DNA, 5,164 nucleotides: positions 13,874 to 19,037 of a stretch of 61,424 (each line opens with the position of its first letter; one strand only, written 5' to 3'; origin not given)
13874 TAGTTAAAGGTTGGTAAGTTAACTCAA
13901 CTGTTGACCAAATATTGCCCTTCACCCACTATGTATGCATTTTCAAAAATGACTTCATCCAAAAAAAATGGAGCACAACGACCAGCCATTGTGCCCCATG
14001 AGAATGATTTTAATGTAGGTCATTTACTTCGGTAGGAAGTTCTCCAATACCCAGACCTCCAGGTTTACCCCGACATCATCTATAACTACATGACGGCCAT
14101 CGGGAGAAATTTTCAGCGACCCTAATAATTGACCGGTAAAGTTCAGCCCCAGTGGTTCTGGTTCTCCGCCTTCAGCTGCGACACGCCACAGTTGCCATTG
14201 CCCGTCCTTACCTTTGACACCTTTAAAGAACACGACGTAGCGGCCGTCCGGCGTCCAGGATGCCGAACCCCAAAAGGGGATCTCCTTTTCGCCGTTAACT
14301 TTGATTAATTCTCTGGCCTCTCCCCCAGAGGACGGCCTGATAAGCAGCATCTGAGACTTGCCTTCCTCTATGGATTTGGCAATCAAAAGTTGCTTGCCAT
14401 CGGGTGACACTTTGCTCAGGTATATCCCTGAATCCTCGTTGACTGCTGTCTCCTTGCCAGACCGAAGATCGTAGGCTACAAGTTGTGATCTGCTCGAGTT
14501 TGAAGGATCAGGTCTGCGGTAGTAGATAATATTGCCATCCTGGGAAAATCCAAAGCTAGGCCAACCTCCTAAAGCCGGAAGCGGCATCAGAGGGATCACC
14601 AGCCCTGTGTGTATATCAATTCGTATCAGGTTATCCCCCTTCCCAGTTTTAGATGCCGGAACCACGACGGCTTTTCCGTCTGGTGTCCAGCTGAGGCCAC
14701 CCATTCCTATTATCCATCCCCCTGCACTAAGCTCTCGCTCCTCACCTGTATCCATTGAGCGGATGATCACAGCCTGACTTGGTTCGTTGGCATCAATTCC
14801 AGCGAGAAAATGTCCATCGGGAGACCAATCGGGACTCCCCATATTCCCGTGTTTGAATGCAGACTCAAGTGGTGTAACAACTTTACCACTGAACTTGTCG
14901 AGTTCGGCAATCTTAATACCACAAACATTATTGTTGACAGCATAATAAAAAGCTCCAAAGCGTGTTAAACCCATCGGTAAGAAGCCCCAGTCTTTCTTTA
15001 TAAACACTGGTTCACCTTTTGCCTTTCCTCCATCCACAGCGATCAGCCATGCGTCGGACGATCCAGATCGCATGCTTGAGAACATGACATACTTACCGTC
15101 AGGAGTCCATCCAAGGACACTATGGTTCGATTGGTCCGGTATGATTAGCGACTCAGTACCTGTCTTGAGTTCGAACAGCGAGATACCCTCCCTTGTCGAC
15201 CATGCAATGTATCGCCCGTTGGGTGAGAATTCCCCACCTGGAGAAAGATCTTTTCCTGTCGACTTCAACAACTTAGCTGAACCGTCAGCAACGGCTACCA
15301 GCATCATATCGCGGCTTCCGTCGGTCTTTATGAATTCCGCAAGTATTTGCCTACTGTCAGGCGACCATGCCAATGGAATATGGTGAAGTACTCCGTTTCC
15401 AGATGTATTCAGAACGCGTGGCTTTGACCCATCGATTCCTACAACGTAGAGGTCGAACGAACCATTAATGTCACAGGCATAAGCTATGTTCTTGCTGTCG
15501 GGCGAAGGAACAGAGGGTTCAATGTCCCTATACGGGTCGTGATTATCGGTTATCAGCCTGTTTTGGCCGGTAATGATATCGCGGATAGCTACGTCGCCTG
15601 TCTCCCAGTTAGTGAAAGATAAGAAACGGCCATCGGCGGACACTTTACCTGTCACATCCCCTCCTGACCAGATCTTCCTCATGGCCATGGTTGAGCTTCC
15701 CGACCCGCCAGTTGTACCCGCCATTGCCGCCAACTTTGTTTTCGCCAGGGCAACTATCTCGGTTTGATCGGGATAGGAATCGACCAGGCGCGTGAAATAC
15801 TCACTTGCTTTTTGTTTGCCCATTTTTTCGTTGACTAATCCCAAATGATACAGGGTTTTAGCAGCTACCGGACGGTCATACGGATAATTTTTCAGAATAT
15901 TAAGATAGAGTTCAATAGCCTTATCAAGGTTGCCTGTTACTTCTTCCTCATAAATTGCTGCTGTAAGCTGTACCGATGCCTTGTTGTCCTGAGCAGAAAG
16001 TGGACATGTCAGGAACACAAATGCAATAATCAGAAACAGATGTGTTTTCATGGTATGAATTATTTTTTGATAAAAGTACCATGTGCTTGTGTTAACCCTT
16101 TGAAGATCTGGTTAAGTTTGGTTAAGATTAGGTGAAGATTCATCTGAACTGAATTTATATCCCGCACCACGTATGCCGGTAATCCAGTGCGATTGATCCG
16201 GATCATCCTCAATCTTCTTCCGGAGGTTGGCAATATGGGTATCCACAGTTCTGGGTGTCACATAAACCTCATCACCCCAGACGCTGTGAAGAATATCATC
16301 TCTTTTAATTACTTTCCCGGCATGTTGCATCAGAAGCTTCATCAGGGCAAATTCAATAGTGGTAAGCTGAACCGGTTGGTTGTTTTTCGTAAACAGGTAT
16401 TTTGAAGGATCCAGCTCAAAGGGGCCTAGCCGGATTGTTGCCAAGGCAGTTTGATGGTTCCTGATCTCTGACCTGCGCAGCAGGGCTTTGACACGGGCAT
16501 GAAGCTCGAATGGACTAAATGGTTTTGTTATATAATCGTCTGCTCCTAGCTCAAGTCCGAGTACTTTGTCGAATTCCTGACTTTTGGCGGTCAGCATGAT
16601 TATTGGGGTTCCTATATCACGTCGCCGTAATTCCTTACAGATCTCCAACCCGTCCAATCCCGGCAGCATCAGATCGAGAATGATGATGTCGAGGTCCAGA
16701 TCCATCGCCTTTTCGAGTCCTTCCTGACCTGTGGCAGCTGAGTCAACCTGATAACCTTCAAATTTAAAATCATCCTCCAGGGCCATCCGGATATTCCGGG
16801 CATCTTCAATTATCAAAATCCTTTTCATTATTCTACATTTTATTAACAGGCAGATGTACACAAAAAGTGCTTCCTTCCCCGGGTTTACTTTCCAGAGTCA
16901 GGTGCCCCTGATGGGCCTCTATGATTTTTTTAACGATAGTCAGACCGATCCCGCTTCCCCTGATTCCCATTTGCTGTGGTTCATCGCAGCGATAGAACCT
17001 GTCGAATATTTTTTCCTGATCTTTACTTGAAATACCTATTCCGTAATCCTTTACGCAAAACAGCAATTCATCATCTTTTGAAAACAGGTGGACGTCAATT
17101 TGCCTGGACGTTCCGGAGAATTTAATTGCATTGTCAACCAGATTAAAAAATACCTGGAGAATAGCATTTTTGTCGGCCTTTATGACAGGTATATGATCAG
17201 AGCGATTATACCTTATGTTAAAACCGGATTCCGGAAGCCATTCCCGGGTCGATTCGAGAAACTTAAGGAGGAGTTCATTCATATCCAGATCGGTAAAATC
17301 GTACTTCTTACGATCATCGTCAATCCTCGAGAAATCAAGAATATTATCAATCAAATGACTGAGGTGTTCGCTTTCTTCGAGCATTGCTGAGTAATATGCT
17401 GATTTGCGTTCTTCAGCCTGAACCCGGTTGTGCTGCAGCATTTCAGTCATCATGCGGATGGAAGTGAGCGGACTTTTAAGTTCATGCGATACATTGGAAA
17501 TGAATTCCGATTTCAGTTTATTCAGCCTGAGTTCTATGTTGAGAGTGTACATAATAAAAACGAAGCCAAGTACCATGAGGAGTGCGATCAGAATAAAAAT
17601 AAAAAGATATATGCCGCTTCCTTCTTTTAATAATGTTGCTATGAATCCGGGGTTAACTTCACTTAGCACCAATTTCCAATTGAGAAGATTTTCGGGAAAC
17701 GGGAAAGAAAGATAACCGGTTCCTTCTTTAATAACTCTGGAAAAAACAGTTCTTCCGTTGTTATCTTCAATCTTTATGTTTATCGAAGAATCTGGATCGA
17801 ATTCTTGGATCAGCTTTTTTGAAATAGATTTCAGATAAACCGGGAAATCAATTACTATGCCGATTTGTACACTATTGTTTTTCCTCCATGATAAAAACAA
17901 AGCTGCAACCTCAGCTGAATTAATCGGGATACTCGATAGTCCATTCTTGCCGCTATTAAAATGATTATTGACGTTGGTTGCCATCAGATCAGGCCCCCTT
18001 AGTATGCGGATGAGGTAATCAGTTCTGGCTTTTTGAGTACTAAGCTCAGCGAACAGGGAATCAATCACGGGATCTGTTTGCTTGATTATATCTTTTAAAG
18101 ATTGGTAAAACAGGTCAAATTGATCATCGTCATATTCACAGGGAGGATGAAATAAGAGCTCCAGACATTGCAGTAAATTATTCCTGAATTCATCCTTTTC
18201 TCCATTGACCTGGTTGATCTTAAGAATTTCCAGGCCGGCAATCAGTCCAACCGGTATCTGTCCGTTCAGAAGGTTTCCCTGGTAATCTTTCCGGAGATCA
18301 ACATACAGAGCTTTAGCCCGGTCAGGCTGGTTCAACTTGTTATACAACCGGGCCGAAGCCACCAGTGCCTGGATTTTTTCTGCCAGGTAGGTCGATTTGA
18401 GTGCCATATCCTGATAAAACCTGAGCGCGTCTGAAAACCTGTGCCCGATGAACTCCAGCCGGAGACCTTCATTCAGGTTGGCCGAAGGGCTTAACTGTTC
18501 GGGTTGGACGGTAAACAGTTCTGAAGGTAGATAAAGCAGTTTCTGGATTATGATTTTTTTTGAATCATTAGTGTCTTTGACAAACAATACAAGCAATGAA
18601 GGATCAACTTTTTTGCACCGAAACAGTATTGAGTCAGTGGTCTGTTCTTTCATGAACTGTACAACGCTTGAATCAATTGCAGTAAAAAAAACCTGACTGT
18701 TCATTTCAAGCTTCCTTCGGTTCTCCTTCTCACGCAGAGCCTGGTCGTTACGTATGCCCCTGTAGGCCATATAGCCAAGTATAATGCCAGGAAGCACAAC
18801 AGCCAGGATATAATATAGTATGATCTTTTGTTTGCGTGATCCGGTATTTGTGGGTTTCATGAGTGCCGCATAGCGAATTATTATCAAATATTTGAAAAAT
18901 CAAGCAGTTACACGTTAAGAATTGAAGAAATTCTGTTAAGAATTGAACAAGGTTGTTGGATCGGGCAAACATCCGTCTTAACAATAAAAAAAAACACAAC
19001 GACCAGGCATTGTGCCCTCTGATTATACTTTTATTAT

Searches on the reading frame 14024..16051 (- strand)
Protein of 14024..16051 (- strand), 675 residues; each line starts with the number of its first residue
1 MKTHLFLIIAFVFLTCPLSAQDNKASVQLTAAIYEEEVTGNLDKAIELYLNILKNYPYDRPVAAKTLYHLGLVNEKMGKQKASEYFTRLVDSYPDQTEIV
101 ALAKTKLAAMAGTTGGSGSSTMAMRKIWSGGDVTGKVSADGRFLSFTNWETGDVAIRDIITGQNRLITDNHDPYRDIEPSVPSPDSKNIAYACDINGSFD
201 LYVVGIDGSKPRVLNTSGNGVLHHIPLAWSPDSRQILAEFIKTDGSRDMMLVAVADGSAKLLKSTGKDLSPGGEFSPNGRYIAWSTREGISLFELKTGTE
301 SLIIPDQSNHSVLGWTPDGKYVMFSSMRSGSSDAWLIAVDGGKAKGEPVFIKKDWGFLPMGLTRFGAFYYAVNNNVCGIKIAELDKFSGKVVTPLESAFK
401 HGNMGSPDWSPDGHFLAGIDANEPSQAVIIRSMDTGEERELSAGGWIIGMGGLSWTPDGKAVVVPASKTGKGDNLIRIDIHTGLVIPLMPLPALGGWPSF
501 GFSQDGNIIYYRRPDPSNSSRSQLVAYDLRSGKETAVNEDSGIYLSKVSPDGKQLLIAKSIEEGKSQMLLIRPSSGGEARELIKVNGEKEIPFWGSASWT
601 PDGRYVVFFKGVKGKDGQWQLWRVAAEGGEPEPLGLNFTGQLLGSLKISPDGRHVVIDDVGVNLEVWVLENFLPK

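Call 64: search_protein_families(library=pfam, proteins=[window:14024-16051:-], max_evalue=0.00001)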
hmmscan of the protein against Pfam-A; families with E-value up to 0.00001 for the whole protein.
window:14024-16051:- (675 aa): 4 families
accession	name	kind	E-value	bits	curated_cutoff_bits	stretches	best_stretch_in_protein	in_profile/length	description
PF07676.18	PD40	-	4.1e-19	68.5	20.9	0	315-333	16-35/38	WD40-like Beta Propeller Repeat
PF25174.1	Beta-prop_THOC3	-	3.5e-07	29.9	305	0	274-323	220-270/272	THOC3 beta-propeller domain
PF13174.12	TPR_6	-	2.4e-06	28.2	26.3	0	67-95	3-32/33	Tetratricopeptide repeat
PF00930.27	DPPIV_N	-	8.9e-06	25.1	22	0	521-656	209-344/354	Dipeptidyl peptidase IV (DPP IV) N-terminal region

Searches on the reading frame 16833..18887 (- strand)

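Call 64: search_protein_families(library=pfam, proteins=[window:16833-18887:-], max_evalue=0.00001)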
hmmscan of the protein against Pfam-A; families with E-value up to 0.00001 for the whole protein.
window:16833-18887:- (684 aa): 2 families
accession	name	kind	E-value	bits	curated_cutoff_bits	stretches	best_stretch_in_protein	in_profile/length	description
PF02518.31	HATPase_c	-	1.1e-28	100.4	26.4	1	572-682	2-110/111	Histidine kinase-, DNA gyrase B-, and HSP90-like ATPase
PF00512.31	HisKA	-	2.4e-18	66.4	26.9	1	459-524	2-65/66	His Kinase A (phospho-acceptor) domain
